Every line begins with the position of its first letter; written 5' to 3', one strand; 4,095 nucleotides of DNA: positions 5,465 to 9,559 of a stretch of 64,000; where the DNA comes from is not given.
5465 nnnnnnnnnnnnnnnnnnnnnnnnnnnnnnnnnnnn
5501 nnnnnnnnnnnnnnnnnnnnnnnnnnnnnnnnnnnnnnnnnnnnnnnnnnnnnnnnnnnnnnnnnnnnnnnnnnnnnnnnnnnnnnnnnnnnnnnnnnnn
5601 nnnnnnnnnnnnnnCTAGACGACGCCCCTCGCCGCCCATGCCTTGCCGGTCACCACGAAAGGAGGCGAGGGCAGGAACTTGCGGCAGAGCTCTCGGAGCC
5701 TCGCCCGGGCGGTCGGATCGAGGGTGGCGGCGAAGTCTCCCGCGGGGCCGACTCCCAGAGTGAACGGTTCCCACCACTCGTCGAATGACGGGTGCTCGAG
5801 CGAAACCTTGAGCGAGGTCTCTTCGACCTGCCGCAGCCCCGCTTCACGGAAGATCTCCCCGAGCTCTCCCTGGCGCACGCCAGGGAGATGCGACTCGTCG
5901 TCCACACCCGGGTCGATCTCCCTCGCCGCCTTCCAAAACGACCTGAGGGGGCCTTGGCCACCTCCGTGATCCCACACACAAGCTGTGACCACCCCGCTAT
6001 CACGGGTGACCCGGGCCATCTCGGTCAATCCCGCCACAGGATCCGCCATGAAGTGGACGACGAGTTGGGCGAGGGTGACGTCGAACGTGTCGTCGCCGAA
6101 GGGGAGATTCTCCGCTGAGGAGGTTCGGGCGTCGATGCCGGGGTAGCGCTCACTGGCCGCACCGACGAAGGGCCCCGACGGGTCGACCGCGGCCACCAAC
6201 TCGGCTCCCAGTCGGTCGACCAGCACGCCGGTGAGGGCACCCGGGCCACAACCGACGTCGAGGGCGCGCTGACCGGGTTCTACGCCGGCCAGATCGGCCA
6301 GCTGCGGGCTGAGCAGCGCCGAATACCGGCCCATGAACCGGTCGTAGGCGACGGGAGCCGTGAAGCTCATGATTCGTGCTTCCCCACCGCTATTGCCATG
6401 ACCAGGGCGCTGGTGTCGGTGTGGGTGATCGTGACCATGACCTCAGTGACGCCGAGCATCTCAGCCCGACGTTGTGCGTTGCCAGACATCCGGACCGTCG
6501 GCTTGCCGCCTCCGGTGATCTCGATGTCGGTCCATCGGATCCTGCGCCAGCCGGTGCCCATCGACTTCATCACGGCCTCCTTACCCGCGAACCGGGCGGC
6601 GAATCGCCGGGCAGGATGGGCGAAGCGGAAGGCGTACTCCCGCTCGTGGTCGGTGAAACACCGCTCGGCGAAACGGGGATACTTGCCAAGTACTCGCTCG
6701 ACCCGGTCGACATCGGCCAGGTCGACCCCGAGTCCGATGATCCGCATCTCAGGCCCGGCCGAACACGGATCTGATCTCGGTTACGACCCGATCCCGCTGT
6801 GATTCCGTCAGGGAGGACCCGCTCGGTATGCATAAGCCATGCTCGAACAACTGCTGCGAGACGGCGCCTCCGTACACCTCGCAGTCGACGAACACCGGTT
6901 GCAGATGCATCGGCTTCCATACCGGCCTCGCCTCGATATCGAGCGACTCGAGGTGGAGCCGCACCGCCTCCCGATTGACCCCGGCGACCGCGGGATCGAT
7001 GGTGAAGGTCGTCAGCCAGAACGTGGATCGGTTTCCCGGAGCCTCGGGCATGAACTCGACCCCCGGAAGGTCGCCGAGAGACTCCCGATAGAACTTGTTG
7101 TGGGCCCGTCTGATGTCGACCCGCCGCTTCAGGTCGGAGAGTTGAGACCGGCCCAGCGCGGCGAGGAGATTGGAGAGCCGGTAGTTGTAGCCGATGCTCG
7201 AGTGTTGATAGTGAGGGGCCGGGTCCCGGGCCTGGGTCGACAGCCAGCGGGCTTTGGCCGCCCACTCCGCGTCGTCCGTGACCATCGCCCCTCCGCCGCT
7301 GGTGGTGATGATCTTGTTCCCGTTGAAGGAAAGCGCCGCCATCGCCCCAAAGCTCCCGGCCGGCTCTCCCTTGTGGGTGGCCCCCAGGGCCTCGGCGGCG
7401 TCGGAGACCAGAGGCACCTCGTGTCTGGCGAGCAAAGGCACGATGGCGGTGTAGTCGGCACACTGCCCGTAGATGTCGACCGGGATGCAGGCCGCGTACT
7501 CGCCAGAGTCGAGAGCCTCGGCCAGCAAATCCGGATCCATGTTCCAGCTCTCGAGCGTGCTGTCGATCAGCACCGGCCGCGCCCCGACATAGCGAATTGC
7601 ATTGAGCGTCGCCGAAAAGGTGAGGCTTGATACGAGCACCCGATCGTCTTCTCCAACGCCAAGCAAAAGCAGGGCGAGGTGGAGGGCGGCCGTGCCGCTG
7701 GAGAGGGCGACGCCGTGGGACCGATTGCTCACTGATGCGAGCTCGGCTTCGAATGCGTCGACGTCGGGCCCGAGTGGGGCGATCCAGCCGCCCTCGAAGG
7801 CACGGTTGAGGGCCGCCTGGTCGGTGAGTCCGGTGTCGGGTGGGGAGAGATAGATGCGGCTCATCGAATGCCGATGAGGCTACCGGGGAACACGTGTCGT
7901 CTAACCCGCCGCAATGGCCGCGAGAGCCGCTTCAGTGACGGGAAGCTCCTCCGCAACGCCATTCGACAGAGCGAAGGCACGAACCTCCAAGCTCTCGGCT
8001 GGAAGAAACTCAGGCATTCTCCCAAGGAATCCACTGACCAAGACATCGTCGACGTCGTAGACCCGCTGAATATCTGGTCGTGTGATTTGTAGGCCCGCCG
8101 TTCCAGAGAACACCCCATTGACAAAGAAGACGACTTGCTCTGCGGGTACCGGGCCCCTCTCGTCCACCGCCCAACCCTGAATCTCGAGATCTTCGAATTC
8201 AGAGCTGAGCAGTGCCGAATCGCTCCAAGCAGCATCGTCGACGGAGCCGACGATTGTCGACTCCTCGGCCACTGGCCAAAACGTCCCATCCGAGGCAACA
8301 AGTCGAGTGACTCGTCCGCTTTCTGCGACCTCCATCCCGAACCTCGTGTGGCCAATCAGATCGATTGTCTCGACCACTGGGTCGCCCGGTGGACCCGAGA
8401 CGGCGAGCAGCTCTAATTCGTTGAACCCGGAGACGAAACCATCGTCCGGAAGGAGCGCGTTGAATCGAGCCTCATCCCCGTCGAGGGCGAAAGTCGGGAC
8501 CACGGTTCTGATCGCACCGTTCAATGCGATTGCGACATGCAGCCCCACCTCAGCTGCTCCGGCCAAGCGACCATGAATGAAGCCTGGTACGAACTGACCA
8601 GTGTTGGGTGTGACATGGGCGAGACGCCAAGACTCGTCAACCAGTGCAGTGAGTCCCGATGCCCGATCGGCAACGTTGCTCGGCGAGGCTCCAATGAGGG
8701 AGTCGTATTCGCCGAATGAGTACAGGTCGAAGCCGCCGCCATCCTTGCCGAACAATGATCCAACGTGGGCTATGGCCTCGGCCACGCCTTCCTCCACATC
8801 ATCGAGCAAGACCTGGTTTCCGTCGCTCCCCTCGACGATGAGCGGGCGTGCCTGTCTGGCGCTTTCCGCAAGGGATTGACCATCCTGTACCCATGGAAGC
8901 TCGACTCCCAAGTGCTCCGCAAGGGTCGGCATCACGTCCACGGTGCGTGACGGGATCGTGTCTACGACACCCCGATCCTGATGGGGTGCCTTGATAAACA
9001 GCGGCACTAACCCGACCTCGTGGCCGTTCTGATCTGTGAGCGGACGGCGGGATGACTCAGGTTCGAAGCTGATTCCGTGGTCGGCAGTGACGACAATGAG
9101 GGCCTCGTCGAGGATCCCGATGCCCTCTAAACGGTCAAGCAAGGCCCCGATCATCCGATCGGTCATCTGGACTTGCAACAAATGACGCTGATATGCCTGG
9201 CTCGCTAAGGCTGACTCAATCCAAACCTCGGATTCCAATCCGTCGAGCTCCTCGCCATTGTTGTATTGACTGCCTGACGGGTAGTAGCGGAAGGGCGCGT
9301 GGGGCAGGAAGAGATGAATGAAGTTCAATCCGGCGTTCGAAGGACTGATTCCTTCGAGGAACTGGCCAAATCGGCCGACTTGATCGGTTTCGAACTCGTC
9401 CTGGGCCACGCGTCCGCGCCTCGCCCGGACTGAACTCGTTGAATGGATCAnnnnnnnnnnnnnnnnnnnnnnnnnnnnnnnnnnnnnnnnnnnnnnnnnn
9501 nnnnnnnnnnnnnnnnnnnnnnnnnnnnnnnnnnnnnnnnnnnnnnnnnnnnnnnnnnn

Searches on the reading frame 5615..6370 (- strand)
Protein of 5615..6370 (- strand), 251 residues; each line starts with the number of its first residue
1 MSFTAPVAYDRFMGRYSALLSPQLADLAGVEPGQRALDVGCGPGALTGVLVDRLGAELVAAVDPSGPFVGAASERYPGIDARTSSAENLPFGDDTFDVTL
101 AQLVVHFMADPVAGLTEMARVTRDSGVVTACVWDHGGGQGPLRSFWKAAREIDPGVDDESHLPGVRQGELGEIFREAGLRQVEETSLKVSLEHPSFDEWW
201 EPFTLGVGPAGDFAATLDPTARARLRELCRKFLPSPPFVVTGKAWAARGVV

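Call 32: search_protein_families(library=pfam, proteins=[window:5615-6370:-], max_evalue=0.001)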
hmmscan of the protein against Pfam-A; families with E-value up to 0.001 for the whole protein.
window:5615-6370:- (251 aa): 7 families
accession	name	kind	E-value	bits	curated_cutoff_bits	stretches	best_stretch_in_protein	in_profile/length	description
PF08241.18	Methyltransf_11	-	4.8e-18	66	21.2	1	37-128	1-93/95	Methyltransferase domain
PF13649.12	Methyltransf_25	-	2.8e-15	57.2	27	1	37-126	2-97/97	Methyltransferase domain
PF13847.12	Methyltransf_31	-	5.7e-10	39.5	27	1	32-178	3-145/145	Methyltransferase domain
PF08242.18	Methyltransf_12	-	6.7e-10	40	30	1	37-128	1-98/98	Methyltransferase domain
PF13489.12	Methyltransf_23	-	8.5e-08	32.5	27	1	19-183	8-163/164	Methyltransferase domain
PF01209.24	Ubie_methyltran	-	1.3e-07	31.6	20.1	1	25-129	40-150/233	ubiE/COQ5 methyltransferase family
PF01728.25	FtsJ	-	3e-05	24.5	24.1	1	29-67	17-55/181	FtsJ-like methyltransferase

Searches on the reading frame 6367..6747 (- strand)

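Call 68: search_protein_families(library=pfam, proteins=[window:6367-6747:-], max_evalue=0.001)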
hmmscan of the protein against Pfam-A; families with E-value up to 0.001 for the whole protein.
window:6367-6747:- (126 aa): 1 family
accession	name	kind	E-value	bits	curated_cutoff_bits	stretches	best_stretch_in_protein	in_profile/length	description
PF01648.25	ACPS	-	4.3e-15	56.1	25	1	5-95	1-96/111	4'-phosphopantetheinyl transferase superfamily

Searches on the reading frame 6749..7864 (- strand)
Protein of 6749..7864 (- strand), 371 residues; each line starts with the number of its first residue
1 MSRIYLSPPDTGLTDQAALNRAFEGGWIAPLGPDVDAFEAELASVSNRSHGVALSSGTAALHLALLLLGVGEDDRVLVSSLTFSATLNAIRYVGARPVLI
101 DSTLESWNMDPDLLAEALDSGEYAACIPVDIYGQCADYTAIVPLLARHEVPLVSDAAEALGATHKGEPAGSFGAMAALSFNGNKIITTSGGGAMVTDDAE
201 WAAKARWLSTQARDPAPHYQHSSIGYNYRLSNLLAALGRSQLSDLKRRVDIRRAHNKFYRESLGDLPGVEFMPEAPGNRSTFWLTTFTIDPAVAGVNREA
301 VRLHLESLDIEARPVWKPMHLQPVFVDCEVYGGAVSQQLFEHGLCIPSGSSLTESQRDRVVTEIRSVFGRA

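Call 32: search_protein_families(library=pfam, proteins=[window:6749-7864:-], max_evalue=0.001)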
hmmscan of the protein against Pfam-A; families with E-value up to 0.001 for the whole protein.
window:6749-7864:- (371 aa): 3 families
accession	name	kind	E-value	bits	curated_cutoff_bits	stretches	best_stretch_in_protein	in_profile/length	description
PF01041.23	DegT_DnrJ_EryC1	-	1.4e-89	301.2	19.8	1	14-364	6-359/360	DegT/DnrJ/EryC1/StrS aminotransferase family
PF00155.27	Aminotran_1_2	-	8.6e-07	28.9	19.7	1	36-121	45-140/361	Aminotransferase class I and II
PF01053.26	Cys_Met_Meta_PP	-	0.00037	19.6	27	1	33-101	52-118/381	Cys/Met metabolism PLP-dependent enzyme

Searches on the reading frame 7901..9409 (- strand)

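Call 68: search_protein_families(library=pfam, proteins=[window:7901-9409:-], max_evalue=0.001)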
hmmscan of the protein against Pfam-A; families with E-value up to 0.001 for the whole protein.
window:7901-9409:- (502 aa): 2 families
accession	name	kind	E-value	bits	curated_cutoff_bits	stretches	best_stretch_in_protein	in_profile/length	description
PF00884.28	Sulfatase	-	4.4e-11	43.1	25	1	31-169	169-301/301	Sulfatase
PF01663.27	Phosphodiest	-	0.00013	22.2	23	1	79-118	187-226/342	Type I phosphodiesterase / nucleotide pyrophosphatase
